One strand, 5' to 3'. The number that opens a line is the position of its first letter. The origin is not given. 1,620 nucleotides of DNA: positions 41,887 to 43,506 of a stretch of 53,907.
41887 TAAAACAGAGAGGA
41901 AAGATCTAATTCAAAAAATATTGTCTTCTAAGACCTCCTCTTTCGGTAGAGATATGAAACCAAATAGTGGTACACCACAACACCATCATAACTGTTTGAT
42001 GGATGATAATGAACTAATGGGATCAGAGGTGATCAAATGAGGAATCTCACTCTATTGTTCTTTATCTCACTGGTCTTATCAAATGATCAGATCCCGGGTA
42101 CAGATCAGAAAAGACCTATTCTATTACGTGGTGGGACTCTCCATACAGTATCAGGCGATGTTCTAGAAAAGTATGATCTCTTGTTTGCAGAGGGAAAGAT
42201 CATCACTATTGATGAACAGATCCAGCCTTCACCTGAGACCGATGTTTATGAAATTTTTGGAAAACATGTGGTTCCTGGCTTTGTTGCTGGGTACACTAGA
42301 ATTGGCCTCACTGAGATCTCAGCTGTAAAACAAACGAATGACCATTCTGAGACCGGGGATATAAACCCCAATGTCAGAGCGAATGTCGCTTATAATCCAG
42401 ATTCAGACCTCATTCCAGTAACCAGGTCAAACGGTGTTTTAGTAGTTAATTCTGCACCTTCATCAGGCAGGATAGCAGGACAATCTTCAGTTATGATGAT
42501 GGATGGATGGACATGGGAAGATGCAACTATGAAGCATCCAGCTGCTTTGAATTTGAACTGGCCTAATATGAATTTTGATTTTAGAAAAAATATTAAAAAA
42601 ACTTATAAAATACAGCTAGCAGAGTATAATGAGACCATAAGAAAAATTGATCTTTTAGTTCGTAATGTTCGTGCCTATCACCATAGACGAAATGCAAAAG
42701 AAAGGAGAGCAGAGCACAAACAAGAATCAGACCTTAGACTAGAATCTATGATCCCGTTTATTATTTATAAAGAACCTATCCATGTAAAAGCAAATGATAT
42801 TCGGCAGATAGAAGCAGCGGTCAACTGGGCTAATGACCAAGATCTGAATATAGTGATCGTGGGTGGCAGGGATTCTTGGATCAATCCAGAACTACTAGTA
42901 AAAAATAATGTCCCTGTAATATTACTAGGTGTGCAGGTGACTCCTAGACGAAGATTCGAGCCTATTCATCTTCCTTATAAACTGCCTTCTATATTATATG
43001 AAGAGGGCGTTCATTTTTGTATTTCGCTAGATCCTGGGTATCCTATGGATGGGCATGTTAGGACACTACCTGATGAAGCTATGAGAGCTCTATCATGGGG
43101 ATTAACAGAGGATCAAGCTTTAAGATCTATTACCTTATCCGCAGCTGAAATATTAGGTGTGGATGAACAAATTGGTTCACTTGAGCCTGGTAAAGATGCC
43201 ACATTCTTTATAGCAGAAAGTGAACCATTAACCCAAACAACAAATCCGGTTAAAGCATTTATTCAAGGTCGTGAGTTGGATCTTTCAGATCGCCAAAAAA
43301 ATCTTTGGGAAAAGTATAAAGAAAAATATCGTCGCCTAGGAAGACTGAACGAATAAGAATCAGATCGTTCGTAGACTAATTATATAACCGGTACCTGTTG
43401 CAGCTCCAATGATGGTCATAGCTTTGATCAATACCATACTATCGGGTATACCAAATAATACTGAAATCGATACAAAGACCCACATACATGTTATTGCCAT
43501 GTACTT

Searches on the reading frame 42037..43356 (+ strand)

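Call 62: search_protein_families(library=pfam, proteins=[window:42037-43356:+])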
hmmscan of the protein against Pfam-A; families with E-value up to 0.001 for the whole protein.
window:42037-43356:+ (439 aa): 1 family
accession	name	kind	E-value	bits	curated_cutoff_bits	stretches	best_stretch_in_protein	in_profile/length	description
PF01979.26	Amidohydro_1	-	9.1e-09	35.4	25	1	321-412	239-343/345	Amidohydrolase family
